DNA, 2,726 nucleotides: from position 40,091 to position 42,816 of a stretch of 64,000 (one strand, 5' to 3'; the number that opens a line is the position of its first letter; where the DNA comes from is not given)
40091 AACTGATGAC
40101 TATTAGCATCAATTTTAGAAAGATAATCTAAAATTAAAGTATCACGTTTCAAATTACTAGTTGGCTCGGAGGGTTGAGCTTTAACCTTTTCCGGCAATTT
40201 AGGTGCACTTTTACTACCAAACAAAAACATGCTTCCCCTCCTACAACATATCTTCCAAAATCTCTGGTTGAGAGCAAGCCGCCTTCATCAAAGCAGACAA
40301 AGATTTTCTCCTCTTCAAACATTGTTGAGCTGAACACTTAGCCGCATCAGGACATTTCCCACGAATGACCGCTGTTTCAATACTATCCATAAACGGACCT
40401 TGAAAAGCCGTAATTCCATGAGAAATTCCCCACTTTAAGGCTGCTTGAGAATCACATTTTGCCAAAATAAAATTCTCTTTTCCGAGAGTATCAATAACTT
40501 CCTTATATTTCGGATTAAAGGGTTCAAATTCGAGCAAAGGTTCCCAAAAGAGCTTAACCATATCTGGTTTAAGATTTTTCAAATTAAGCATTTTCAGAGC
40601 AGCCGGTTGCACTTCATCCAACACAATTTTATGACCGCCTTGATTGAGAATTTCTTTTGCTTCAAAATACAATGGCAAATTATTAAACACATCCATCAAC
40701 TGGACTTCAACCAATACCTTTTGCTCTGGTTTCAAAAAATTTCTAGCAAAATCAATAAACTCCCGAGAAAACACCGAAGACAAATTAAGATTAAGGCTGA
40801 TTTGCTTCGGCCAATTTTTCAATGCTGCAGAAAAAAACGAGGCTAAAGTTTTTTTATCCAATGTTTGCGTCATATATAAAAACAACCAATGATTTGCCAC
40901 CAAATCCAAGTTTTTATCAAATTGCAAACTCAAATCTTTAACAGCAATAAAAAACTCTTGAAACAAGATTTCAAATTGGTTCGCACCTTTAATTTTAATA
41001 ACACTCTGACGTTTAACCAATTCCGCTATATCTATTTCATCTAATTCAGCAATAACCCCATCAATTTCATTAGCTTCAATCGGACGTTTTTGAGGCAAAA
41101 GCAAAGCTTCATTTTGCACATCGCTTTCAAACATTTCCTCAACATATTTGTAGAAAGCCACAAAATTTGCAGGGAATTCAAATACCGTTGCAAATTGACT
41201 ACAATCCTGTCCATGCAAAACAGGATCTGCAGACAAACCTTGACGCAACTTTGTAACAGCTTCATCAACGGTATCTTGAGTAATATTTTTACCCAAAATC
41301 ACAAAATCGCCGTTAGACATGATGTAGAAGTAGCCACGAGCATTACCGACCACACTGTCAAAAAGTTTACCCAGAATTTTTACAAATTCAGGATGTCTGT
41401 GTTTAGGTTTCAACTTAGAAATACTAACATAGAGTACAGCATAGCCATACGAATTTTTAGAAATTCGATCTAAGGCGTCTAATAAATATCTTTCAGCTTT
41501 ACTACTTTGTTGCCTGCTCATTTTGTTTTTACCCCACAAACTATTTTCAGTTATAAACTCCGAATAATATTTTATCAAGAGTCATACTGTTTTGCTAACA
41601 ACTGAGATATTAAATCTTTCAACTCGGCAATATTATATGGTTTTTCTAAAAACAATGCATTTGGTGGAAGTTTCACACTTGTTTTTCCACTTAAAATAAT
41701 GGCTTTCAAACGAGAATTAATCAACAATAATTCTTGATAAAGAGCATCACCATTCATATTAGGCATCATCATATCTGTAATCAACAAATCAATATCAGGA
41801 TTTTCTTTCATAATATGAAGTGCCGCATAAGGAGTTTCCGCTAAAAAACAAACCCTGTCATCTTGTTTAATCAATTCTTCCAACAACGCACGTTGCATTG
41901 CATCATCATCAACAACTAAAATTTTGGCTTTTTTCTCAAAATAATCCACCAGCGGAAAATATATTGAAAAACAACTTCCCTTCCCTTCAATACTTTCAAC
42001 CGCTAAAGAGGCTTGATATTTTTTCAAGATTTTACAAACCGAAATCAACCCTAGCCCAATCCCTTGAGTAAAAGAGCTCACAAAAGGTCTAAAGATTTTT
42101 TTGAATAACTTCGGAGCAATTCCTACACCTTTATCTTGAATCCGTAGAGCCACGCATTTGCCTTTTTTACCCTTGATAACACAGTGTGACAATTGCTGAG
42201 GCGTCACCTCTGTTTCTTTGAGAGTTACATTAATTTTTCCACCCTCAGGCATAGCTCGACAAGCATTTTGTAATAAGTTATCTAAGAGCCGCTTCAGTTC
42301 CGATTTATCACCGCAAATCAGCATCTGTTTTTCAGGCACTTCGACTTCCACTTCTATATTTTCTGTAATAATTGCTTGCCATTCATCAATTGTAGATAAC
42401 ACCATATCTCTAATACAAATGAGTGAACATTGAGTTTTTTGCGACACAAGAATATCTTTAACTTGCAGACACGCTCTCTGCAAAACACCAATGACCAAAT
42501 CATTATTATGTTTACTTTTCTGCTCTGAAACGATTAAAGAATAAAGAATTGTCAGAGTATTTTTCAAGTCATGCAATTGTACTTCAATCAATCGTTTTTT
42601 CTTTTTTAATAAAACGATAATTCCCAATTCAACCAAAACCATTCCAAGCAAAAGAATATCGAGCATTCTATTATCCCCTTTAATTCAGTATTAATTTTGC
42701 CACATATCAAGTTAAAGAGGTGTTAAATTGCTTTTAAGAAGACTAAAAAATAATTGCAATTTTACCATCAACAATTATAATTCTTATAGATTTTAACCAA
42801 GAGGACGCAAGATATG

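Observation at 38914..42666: Three-gene operon: minimal hybrid histidine kinase plus two tandem paralogous, catalytically degenerate GGDEF-EAL-like proteins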

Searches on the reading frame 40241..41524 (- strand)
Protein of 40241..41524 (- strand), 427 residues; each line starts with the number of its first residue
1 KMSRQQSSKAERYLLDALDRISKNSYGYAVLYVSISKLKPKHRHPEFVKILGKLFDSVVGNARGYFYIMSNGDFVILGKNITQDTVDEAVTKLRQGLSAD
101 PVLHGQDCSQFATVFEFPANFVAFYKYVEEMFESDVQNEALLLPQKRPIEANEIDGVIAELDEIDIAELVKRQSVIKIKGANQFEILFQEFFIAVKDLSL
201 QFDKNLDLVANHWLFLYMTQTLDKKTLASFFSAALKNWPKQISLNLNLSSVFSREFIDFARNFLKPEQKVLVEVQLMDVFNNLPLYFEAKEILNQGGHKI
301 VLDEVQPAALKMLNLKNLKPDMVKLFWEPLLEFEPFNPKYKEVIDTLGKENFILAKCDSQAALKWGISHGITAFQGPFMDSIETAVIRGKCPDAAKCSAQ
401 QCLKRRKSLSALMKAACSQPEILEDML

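Call 3: search_protein_families(library=pfam, proteins=[window:40241-41524:-], max_evalue=10)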
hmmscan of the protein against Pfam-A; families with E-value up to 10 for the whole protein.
window:40241-41524:- (427 aa): 2 families
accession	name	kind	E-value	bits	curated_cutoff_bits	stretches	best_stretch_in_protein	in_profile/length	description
PF00563.25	EAL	-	9.3e-06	25.6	31.3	1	218-325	59-174/236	EAL domain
PF22177.2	PBP1_XylR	-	0.067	13.9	27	1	143-176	40-73/98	XylR N-terminal domain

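Call 4: search_protein_families(library=ncbifam, proteins=[window:40241-41524:-], max_evalue=10)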
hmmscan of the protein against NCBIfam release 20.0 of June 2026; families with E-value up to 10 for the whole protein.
window:40241-41524:- (427 aa): 1 family
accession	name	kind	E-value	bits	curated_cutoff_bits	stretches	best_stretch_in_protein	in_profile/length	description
NF008281.1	PRK11059.1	equivalog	0.0074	14.6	663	1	218-325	455-567/633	RNase E specificity factor CsrD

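Call 8: find_homologous_proteins(query=window:40241-41524:-, max_evalue=0.001)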
Query window:40241-41524:- (427 aa): 325 proteins with E <= 0.001 among 5976 candidates; the best 120 are listed.
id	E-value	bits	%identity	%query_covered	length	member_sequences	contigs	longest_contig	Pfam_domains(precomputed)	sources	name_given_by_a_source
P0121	1.6e-274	928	97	100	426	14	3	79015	PF00563.26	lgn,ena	-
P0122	6.6e-244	827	85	100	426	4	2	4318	-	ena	-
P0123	1.1e-243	827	85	100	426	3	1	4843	PF00563.26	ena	-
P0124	3.8e-233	792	81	100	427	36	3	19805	-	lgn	-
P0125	6.8e-233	791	81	100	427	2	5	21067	-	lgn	-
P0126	4.9e-232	788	81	100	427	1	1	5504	-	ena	-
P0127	1.6e-230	783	80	100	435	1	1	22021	-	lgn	-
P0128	4.3e-230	782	80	100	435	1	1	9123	-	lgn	-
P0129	9.5e-229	777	79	100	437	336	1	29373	-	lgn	-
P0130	2.5e-228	776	80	100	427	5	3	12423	-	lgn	-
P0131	6.2e-226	768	79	100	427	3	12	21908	-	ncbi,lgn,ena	-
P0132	2.1e-216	737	76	100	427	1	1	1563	-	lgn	-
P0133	9.6e-209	712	73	100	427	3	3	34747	PF00563.26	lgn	-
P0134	7.1e-204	695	74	100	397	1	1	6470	-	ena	-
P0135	3.5e-194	664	69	100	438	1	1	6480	-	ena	-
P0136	7.2e-193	659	66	100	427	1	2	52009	PF00563.26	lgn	-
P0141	5.8e-185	633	65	98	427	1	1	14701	PF00563.26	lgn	-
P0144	1.0e-183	629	63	100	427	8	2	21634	PF00563.26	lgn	-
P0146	4.3e-183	627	63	100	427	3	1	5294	PF00563.26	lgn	-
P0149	2.5e-181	621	62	100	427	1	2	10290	PF00563.26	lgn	-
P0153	6.8e-180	617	61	100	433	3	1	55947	PF00563.26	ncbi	-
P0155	3.4e-177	608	59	100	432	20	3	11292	PF00563.26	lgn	-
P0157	9.8e-177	606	60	100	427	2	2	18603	PF00563.26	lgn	-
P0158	1.9e-176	605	60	100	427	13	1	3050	PF00563.26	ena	-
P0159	3.0e-176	605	59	100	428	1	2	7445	PF00563.26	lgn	-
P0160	4.8e-176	604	59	100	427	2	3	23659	PF00563.26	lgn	-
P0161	7.4e-176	603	59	100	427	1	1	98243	PF00563.26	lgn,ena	-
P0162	9.5e-176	603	59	100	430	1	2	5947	PF00563.26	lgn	-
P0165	5.7e-174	597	58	100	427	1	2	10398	PF00563.26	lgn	-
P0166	6.0e-174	597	59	100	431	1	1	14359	PF00563.26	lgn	-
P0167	7.1e-174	597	58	100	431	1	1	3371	PF00563.26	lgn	-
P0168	7.1e-174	597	61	100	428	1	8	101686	PF00563.26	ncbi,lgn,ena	-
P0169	1.5e-173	596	61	100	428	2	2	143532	PF00563.26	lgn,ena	-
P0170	5.6e-173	594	58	100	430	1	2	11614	PF00563.26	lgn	-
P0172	6.0e-173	594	60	100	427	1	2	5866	PF00563.26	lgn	-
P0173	7.6e-173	593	58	100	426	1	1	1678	PF00563.26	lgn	-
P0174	9.0e-173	593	59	97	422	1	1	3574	PF00563.26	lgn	-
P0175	2.5e-172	592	61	100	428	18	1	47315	PF00563.26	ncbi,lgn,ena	-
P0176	2.9e-172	591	58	100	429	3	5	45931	PF00563.26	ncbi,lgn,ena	-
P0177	8.9e-172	590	58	100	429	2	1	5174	PF00563.26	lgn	-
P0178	1.8e-171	589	62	98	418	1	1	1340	PF00563.26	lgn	-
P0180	3.2e-171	588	59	100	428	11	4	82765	PF00563.26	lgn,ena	-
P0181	6.5e-171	587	61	100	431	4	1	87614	PF00563.26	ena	-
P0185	1.7e-169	582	59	100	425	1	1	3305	PF00563.26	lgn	-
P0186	1.8e-169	582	59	100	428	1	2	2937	PF00563.26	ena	-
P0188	2.3e-169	582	58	98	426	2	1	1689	PF00563.26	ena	-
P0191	4.5e-169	581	57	99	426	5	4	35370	PF00563.26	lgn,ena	-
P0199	1.9e-167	575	58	98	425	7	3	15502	PF00563.26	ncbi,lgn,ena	-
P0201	5.3e-167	574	57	100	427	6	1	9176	PF00563.26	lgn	-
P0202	7.1e-167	574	58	99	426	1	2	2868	PF00563.26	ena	-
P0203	9.5e-167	573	58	100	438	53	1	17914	PF00563.26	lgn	-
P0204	1.5e-166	573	59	98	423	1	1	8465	PF00563.26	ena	-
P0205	1.7e-166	572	60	98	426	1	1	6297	PF00563.26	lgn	-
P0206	2.1e-166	572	57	99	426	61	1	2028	PF00563.26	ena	-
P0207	4.7e-166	571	57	99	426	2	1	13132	PF00563.26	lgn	-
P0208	5.2e-166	571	57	99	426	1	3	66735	PF00563.26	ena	-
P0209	6.2e-166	571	58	100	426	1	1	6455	PF00563.26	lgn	-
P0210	7.0e-166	570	58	100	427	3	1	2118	PF00563.26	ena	-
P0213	3.5e-165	568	59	98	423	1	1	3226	PF00563.26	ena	-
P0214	6.9e-165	567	58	100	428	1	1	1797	PF00563.26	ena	-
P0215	1.1e-164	566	56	98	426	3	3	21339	PF00563.26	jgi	-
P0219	3.5e-164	565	58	98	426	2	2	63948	PF00563.26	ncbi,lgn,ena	-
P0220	5.0e-164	564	57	99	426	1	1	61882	PF00563.26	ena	-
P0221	6.8e-164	564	57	100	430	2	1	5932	PF00563.26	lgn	-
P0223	8.8e-164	563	55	99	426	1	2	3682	PF00563.26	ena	-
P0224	9.6e-164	563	57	98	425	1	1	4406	PF00563.26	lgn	-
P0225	1.4e-163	563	57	98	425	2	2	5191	PF00563.26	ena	-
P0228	2.3e-163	562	57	100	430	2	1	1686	PF00563.26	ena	-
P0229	3.4e-163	562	56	99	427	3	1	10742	PF00563.26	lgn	-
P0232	6.0e-163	561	55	99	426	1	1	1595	PF00563.26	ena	-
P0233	6.3e-163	561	56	98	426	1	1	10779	PF00563.26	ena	-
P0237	7.3e-162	557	58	99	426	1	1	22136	PF00563.26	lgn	-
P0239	2.6e-160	552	57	98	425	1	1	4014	PF00563.26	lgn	-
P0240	2.8e-160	552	56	100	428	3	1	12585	PF00563.26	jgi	-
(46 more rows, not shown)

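Call 22: search_solved_structures(query=window:40241-41524:-, max_evalue=10, show_alignments=3)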
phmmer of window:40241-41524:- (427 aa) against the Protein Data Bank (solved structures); distinct sequences matched with E-value up to 10: 1.
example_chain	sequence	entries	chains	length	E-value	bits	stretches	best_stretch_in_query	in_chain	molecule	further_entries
2l1q_A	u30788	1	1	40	1.2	11.3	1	377-412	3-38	Liver-expressed antimicrobial peptide 2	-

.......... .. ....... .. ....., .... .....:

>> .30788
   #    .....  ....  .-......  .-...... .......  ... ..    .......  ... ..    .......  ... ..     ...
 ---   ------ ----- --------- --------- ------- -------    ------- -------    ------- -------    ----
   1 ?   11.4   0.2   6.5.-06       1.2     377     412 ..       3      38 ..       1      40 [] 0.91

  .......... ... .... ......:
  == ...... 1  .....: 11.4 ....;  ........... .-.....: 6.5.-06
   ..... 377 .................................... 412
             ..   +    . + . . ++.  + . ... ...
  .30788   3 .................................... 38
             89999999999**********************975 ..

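Call 59: predict_structure(alignment_id=A3)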
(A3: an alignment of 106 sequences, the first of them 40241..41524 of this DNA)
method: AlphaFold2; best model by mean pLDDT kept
length: 427 residues; sequences in the alignment: 106
mean_pLDDT: 92.0   pTM: 0.72
mean pLDDT of the five models: 92.0, 90.9, 90.2, 89.3, 89.0
residues with pLDDT >= 90: 331; 70-90: 85; 50-70: 8; < 50: 3
segments of 3 or more residues with pLDDT < 50: 1-3
pLDDT, mean of each block of 10 residues (from residue 1): 58 95 95 92 84 87 92 94 87 81 79 95 96 80 83 95 92 96 94 93 93 91 94 94 97 97 96 96 97 98 95 93 96 92 97 98 97 98 95 97 95 94 91
secondary structure, 60 per line:
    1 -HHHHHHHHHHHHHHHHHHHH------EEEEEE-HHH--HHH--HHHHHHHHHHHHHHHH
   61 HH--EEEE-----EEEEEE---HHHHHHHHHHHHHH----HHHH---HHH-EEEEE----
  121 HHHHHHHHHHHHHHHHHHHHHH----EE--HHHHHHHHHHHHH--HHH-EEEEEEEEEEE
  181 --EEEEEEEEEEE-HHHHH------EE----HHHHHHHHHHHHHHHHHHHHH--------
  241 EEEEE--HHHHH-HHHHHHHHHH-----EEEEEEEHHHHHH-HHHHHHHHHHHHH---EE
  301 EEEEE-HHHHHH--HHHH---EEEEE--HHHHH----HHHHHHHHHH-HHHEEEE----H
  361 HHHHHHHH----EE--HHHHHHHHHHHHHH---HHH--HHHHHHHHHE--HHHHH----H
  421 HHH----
elements in order: H2-21 E28-33 H45-62 E65-68 E74-79 H83-96 H101-104 E112-116 H121-142 H151-163 E170-180 E183-193 H195-199 H212-232 E241-245 H248-252 H254-263 E269-275 H276-281 H283-295 E299-305 H307-312 H315-318 E322-326 H329-333 H338-347 E352-355 H360-368 H377-390 H399-407 H411-415 H420-423

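Call 61: fold_search(model_id=the predicted structure, library=pdb)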
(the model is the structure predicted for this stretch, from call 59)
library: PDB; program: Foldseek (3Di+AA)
matches with E <= 10: 696; with E <= 0.001: 88
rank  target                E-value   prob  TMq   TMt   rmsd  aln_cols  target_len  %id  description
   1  5xgd                  4.9e-11  1.00  0.37  0.30  14.0       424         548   15  Crystal structure of the PAS-GGDEF-EAL domain of PA0861 from Pseudomonas aeruginosa in complex with GTP (released 2017-12-20)
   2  5xgb                  1.2e-10  1.00  0.37  0.30  13.5       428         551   13  Crystal structure of the PAS-GGDEF-EAL domain of PA0861 from Pseudomonas aeruginosa (released 2017-12-20)
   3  5xge                  2.0e-10  1.00  0.37  0.30  13.3       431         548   14  Crystal structure of the PAS-GGDEF-EAL domain of PA0861 from Pseudomonas aeruginosa in complex with cyclic di-GMP (released 2017-12-20)
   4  4rnf                  5.6e-10  1.00  0.36  0.37  18.3       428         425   14  PaMorA tandem diguanylate cyclase - mutant phosphodiesterase, apo form (released 2014-11-19)
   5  6pwj_A                7.4e-10  1.00  0.38  0.39  17.6       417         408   12  Vibrio cholerae LapD S helix-GGDEF-EAL (apo) (released 2019-10-09)
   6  6pwk_A                8.6e-10  1.00  0.38  0.40  16.4       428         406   12  Vibrio cholerae LapD S helix-GGDEF-EAL (bound to c-di-GMP) (released 2019-10-09)
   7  6pwk_B                1.3e-09  1.00  0.37  0.39  17.6       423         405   11  Vibrio cholerae LapD S helix-GGDEF-EAL (bound to c-di-GMP) (released 2019-10-09)
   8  5m3c_B                2.0e-09  1.00  0.36  0.36  19.7       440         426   15  Structure of the hybrid domain (GGDEF-EAL) of PA0575 from Pseudomonas aeruginosa PAO1 at 2.8 Ang. with GTP and Ca2+ bo (released 2017-12-20)
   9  5m3c_A                2.8e-09  1.00  0.36  0.37  17.5       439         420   14  Structure of the hybrid domain (GGDEF-EAL) of PA0575 from Pseudomonas aeruginosa PAO1 at 2.8 Ang. with GTP and Ca2+ bo (released 2017-12-20)
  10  6pwj_B                4.2e-09  1.00  0.38  0.40  18.7       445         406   12  Vibrio cholerae LapD S helix-GGDEF-EAL (apo) (released 2019-10-09)
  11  9cmf_A                8.0e-09  1.00  0.36  0.21  19.4       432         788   11  Substrate bound DosP (released 2024-11-20)
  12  9bgv_A                5.7e-08  1.00  0.36  0.21  19.1       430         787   11  DosP R97A straight form (released 2024-11-20)
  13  9ce0_B                9.6e-08  1.00  0.35  0.21  20.1       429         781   12  DosP Apo Bent form (released 2024-11-20)
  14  9bkv_A                1.2e-07  1.00  0.36  0.21  19.8       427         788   12  DosP R97A bent form (released 2024-11-20)
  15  3gfz_A                1.5e-07  1.00  0.36  0.39  14.9       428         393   14  Klebsiella pneumoniae BlrP1 pH 6 manganese/cy-diGMP complex (released 2009-06-23)
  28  4foj                  1.0e-05  1.00  0.40  0.63   4.6       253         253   13  1.55 A Crystal Structure of Xanthomonas citri FimX EAL domain in complex with c-diGMP (released 2013-03-27)
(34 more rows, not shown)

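Call 79: search_protein_families(library=pfam, alignment_id=A3, max_evalue=0.1)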
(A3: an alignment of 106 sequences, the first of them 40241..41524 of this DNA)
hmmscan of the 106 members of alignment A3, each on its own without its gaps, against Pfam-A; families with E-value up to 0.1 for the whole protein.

A. member 1, window:40241-41524:- (427 aa): 2 families
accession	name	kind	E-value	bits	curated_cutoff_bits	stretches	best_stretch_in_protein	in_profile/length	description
PF00563.25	EAL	-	9.3e-06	25.6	31.3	1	218-325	59-174/236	EAL domain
PF22177.2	PBP1_XylR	-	0.067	13.9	27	0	143-176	40-73/98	XylR N-terminal domain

B. families by the number of members that match (of 106 scanned): 29 families (the first 25 are shown)
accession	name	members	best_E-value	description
PF00563.25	EAL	98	2.4e-13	EAL domain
PF16428.10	DUF5025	4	0.027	Domain of unknown function (DUF5025)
PF13848.12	Thioredoxin_6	3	0.017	Thioredoxin-like domain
PF06040.16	Adeno_E3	2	0.02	Adenovirus E3 protein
PF22177.2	PBP1_XylR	2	0.051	XylR N-terminal domain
PF23716.1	DUF7158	2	0.088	Family of unknown function (DUF7158)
PF05263.17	DUF722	1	0.011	Protein of unknown function (DUF722)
PF25132.1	TYW2_N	1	0.013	TYW2 N-terminal domain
PF02637.23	GatB_Yqey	1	0.014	GatB domain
PF13651.11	EcoRI_methylase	1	0.016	Adenine-specific methyltransferase EcoRI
PF02865.22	STAT_int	1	0.019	STAT protein, protein interaction domain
PF07848.18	PaaX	1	0.022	PaaX-like protein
PF24674.1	MACPF_SNTX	1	0.025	SNTX, MACPF/CDC-like domain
PF24203.1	Phage_ProQ_C_like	1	0.033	Phage ProQ C-terminal-like domain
PF09016.15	Pas_Saposin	1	0.035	Pas factor saposin fold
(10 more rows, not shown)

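Call 90: search_protein_families(library=padloc, proteins=[window:40241-41524:-], max_evalue=0.01)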
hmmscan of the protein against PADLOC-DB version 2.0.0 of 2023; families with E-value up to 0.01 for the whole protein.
window:40241-41524:- (427 aa): 0 families

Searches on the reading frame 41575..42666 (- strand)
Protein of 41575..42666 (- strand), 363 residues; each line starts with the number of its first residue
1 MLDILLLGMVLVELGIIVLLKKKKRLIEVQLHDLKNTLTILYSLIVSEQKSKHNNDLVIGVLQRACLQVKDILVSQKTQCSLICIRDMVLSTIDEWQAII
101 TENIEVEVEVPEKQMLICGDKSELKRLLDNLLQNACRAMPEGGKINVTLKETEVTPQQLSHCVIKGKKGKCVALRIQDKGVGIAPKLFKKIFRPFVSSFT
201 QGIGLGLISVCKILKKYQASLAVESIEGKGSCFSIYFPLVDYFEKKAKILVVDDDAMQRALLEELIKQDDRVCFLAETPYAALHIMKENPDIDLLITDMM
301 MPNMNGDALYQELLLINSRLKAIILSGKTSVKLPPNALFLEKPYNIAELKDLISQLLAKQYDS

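Call 3: search_protein_families(library=pfam, proteins=[window:41575-42666:-], max_evalue=10)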
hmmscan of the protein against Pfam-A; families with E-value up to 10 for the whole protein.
window:41575-42666:- (363 aa): 4 families
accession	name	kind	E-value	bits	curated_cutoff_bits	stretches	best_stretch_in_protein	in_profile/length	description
PF02518.31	HATPase_c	-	5.3e-19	69.1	26.4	1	119-239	1-109/111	Histidine kinase-, DNA gyrase B-, and HSP90-like ATPase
PF00072.30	Response_reg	-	4.6e-15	56.2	30.2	1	249-351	1-108/111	Response regulator receiver domain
PF10090.15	HPTransfase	-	0.03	14.5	22.9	1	126-153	34-61/123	Histidine phosphotransferase C-terminal domain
PF23604.1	Ig_TRAPPC10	-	0.097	13.2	27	1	49-109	5-67/117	TRAPPC10-like, immunoglobulin-like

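Call 4: search_protein_families(library=ncbifam, proteins=[window:41575-42666:-], max_evalue=10)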
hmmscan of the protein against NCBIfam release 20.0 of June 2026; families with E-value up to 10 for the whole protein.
window:41575-42666:- (363 aa): 127 families (the best 25 are shown)
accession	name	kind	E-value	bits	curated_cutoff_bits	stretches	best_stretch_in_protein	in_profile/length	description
NF046020.1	HisKinCckABruc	equivalog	2e-31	108.7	1000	2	98-239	565-707/868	cell cycle histidine kinase CckA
NF010411.0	PRK13837.1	equivalog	2.7e-30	105.1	647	1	59-246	493-682/828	two-component system VirA-like sensor kinase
NF010076.0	PRK13557.1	subfamily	9.5e-26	90.3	631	1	75-350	229-526/540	histidine kinase famiy protein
NF008468.0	PRK11360.1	equivalog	1.4e-23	83.1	646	1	96-240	478-609/616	two-component system sensor histidine kinase AtoS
NF046026.1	HisKinCckACaul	equivalog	2.8e-23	81.9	1000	1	99-329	388-642/678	cell cycle histidine kinase CckA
TIGR02966.1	phoR_proteo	equivalog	1.8e-21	76.5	334.2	1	75-237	181-333/333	phosphate regulon sensor histidine kinase PhoR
NF052573.1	HisKinEspAMyxo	equivalog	3.6e-21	74.9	1400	1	116-314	496-699/755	serine histidine kinase EspA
NF041735.1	hist_kin_RppB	equivalog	3.9e-20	72.1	400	1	75-238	283-438/438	two-component system sensor histidine kinase RppB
NF007688.0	PRK10364.1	equivalog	4e-20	72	479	1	102-240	330-452/460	two-component system sensor histidine kinase ZraS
TIGR02956.1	TMAO_torS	equivalog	8.7e-20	70.4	676.5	1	102-328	557-785/967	TMAO reductase system sensor histidine kinase/response regulator TorS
NF046044.1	PnpS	equivalog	1.4e-19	70.4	400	1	77-238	239-390/390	two-component system histidine kinase PnpS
TIGR02916.1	PEP_his_kin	equivalog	5.5e-19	68.2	300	1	31-238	483-679/679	XrtA/PEP-CTERM system histidine kinase PrsK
NF041832.1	near_NosP_CTERM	subfamily_domain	1.3e-18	67.2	400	1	79-354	77-367/370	NahK/ErcS family hybrid sensor histidine kinase/response regulator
NF053867.1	SprKinKinDBac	equivalog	1.5e-18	66.5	775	1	31-239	294-497/500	sporulation kinase KinD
NF052574.1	HisKinEspCMyxo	equivalog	2.3e-18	65.8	1200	1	118-317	525-735/785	serine histidine kinase EspC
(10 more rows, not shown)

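Call 90: search_protein_families(library=padloc, proteins=[window:41575-42666:-], max_evalue=0.01)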
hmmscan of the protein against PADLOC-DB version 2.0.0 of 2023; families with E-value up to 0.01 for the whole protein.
window:41575-42666:- (363 aa): 1 family
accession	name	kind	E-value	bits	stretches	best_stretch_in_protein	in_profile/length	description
PDLC04725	PDC-M60B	-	0.0095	13.8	1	246-305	3-63/158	-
